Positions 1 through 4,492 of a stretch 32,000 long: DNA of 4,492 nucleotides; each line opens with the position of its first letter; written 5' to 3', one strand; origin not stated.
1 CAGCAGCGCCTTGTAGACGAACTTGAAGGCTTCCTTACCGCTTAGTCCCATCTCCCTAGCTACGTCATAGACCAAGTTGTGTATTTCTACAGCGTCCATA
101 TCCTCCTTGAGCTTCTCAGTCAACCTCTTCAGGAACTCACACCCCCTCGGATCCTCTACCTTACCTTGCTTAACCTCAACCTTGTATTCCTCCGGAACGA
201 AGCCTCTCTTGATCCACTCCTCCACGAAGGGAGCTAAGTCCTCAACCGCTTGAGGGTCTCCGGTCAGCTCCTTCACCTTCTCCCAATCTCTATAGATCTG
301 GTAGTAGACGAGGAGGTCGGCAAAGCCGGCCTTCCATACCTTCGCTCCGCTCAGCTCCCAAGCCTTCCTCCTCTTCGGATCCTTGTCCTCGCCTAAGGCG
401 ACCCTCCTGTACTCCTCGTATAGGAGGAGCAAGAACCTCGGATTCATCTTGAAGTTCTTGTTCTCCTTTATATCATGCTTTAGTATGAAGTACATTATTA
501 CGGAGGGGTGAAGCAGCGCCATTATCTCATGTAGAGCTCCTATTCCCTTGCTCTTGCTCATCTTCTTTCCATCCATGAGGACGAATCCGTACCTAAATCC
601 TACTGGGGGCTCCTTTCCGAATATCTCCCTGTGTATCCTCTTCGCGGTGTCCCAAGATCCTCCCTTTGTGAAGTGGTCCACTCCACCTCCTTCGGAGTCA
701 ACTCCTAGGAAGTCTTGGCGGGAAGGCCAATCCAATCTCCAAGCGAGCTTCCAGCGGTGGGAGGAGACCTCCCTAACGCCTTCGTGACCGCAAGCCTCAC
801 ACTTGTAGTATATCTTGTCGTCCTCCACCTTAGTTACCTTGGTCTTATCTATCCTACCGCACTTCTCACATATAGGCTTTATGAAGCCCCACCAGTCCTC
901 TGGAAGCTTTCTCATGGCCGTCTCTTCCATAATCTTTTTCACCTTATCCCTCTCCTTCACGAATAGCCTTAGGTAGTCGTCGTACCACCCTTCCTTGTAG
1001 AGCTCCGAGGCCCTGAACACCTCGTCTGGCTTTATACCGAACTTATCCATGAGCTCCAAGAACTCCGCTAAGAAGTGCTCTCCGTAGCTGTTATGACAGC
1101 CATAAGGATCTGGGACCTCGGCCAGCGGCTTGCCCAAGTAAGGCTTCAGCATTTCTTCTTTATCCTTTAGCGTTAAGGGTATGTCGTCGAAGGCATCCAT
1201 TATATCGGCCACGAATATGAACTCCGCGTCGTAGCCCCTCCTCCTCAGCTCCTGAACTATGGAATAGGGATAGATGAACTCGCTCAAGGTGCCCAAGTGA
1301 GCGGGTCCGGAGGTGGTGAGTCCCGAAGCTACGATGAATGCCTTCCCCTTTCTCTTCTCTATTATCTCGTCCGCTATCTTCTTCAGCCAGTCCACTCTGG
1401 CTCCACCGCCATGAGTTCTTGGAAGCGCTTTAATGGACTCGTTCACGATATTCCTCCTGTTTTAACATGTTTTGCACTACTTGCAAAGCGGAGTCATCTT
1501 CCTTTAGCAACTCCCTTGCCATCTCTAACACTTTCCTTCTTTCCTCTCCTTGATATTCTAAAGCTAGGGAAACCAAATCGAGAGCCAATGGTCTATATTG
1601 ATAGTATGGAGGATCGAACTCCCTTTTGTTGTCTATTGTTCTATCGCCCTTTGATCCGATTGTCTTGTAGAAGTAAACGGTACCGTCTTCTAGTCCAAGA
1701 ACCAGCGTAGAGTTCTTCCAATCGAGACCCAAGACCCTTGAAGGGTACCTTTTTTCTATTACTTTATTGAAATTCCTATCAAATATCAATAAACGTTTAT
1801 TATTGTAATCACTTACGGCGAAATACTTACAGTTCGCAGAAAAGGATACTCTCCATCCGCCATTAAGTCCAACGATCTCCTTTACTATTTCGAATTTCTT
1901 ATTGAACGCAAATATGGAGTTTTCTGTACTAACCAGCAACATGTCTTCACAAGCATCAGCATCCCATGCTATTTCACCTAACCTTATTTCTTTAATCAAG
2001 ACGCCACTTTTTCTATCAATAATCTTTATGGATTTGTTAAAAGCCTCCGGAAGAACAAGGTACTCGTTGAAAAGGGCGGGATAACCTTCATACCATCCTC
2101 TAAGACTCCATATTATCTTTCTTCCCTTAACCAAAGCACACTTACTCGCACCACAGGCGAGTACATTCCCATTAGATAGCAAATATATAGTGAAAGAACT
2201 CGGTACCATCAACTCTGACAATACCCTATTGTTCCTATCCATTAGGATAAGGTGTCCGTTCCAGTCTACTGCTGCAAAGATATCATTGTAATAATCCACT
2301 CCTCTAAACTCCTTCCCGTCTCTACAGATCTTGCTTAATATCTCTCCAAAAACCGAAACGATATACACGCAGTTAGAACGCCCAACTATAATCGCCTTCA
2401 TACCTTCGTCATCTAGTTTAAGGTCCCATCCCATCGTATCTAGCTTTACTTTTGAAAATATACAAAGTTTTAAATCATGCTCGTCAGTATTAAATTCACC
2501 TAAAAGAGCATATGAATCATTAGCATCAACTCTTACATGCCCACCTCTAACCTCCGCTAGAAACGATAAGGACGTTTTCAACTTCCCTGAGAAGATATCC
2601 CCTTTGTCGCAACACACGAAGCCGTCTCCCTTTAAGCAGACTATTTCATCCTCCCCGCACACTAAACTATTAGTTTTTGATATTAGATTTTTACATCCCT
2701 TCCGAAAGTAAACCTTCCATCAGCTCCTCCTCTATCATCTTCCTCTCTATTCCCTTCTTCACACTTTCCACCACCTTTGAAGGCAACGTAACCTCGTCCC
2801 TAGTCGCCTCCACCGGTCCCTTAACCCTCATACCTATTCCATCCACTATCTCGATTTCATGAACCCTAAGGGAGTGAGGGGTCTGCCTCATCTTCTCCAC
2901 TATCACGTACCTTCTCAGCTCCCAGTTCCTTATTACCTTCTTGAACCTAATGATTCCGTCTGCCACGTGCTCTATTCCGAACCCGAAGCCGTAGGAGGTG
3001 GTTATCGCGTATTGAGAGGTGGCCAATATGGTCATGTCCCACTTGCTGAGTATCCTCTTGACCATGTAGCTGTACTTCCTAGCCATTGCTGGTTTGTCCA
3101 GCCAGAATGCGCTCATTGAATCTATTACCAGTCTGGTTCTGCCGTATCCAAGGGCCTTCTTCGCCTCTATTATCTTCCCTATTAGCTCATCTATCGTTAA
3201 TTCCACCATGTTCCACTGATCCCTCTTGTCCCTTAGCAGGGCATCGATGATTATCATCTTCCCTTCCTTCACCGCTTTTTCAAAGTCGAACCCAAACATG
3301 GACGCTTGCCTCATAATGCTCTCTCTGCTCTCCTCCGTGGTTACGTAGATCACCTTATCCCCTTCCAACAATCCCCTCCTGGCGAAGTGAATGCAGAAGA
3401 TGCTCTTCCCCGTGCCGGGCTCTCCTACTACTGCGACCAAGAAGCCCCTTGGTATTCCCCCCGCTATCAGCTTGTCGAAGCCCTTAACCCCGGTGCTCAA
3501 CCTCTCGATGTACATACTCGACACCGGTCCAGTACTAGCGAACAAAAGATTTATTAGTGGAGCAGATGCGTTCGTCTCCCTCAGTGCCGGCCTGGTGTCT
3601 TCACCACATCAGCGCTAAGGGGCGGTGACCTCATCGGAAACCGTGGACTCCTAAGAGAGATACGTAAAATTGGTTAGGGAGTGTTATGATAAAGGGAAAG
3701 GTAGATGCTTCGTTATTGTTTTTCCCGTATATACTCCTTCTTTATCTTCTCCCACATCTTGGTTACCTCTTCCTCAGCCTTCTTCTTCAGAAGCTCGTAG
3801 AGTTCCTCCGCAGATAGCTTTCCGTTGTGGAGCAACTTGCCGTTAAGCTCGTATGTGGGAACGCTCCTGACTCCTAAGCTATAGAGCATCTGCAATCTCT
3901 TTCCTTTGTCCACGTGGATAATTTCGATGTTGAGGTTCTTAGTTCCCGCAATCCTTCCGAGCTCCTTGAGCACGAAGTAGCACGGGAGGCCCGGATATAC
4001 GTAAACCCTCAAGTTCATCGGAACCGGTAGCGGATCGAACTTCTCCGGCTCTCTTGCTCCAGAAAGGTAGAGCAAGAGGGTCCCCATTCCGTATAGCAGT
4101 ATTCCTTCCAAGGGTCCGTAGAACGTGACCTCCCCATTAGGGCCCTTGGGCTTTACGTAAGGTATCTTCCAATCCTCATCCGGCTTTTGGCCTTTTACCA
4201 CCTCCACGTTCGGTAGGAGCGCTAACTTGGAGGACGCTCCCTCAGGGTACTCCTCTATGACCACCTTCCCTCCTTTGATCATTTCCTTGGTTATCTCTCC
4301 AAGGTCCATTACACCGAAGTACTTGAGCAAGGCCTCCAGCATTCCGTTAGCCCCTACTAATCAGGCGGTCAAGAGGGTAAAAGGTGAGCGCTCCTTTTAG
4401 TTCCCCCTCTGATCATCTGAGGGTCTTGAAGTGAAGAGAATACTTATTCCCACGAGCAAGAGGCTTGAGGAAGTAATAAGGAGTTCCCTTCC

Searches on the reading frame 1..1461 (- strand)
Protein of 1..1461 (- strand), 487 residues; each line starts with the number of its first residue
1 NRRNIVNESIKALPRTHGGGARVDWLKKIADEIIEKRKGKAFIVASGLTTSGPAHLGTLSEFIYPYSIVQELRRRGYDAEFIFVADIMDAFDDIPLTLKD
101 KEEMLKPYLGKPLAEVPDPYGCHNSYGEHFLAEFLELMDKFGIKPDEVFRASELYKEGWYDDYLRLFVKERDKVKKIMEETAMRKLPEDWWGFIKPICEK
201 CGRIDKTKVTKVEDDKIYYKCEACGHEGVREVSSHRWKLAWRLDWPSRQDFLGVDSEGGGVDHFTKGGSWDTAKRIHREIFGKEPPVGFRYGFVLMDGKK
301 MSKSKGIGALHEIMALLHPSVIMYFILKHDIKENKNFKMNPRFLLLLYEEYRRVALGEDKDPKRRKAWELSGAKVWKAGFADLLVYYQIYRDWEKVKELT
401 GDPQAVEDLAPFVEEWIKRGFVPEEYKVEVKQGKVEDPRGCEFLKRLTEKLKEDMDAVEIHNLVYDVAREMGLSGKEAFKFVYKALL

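Call 74: search_protein_families(library=pfam, proteins=[window:1-1461:-], max_evalue=0.01)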
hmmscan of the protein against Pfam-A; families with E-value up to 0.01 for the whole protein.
window:1-1461:- (487 aa): 3 families
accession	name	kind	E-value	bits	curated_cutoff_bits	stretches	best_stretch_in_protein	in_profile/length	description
PF01921.24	tRNA-synt_1f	-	3.8e-95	319.3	27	1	24-371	2-357/360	tRNA synthetases class I (K)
PF01406.26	tRNA-synt_1e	-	8.7e-05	22.5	27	0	291-338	244-292/301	tRNA synthetases class I (C) catalytic domain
PF09334.17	tRNA-synt_1g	-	0.0036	16.5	20.1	0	291-336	318-363/391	tRNA synthetases class I (M)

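Call 75: search_protein_families(library=padloc, proteins=[window:1-1461:-], max_evalue=0.01)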
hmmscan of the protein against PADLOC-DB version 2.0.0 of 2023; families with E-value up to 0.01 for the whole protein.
window:1-1461:- (487 aa): 0 families

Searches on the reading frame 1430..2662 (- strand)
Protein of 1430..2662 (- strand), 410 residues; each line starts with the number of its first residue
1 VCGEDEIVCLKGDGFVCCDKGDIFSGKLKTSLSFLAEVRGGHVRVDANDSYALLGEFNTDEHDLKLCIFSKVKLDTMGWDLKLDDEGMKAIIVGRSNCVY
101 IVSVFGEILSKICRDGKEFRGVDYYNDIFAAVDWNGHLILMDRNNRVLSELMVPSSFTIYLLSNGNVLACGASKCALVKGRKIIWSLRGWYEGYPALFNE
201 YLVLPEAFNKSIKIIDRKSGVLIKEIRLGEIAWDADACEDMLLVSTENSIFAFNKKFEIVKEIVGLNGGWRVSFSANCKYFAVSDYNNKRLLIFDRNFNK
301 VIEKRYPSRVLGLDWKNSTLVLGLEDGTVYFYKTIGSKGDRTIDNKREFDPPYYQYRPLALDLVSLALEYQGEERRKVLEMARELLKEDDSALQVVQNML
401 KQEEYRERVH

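Call 10: search_protein_families(library=pfam, proteins=[window:1430-2662:-], max_evalue=0.001)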
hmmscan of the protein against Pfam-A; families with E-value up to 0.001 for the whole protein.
window:1430-2662:- (410 aa): 1 family
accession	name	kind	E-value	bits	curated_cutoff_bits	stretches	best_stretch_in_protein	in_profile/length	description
PF24807.1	WD40_CDC20-Fz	-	3.2e-05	23.8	200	1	238-333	19-119/292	CDC20/Fizzy WD40 domain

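Call 75: search_protein_families(library=padloc, proteins=[window:1430-2662:-], max_evalue=0.01)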
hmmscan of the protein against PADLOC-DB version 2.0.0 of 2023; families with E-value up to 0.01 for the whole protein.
window:1430-2662:- (410 aa): 0 families

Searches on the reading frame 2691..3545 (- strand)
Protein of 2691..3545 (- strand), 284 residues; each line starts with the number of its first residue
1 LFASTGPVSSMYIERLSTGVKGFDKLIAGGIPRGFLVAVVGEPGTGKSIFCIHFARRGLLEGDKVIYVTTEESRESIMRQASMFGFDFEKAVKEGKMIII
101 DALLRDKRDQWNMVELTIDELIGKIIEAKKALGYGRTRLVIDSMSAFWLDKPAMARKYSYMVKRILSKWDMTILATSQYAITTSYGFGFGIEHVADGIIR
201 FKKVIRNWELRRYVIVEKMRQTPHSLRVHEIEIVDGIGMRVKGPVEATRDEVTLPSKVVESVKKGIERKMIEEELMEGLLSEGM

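Call 10: search_protein_families(library=pfam, proteins=[window:2691-3545:-], max_evalue=0.001)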
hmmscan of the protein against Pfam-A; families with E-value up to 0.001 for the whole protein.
window:2691-3545:- (284 aa): 7 families
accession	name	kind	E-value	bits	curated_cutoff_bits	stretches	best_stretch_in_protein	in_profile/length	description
PF06745.19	ATPase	-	1.1e-55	189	26.6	1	17-242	2-227/231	KaiC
PF13481.12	AAA_25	-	3.1e-07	30.6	27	1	24-94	23-102/195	AAA domain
PF14417.12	MEDS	-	3.3e-06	27.5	29.8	1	52-174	18-140/161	MEDS: MEthanogen/methylotroph, DcmR Sensory domain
PF05625.17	PAXNEB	-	2.4e-05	24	28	1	16-80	19-84/366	PAXNEB protein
PF03796.21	DnaB_C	-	0.00012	21.9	27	1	16-81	2-67/255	DnaB-like helicase C terminal domain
PF08423.17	Rad51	-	0.00025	20.9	22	1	15-93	7-93/244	Rad51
PF13401.12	AAA_22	-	0.00097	19.9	27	0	37-142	8-91/130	AAA domain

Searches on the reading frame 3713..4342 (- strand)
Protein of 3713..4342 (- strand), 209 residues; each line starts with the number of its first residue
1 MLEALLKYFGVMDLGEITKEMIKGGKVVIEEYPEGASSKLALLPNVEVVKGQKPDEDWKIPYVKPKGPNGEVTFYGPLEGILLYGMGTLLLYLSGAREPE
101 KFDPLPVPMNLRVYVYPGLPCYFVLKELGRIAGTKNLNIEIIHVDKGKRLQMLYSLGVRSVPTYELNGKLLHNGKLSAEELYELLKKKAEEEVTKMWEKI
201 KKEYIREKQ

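Call 10: search_protein_families(library=pfam, proteins=[window:3713-4342:-], max_evalue=0.001)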
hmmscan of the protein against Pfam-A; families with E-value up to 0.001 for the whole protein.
window:3713-4342:- (209 aa): 1 family
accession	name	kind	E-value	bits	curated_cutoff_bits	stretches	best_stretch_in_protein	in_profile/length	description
PF13192.12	Thioredoxin_3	-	2.2e-05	24.9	24.8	1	121-185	13-75/76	Thioredoxin domain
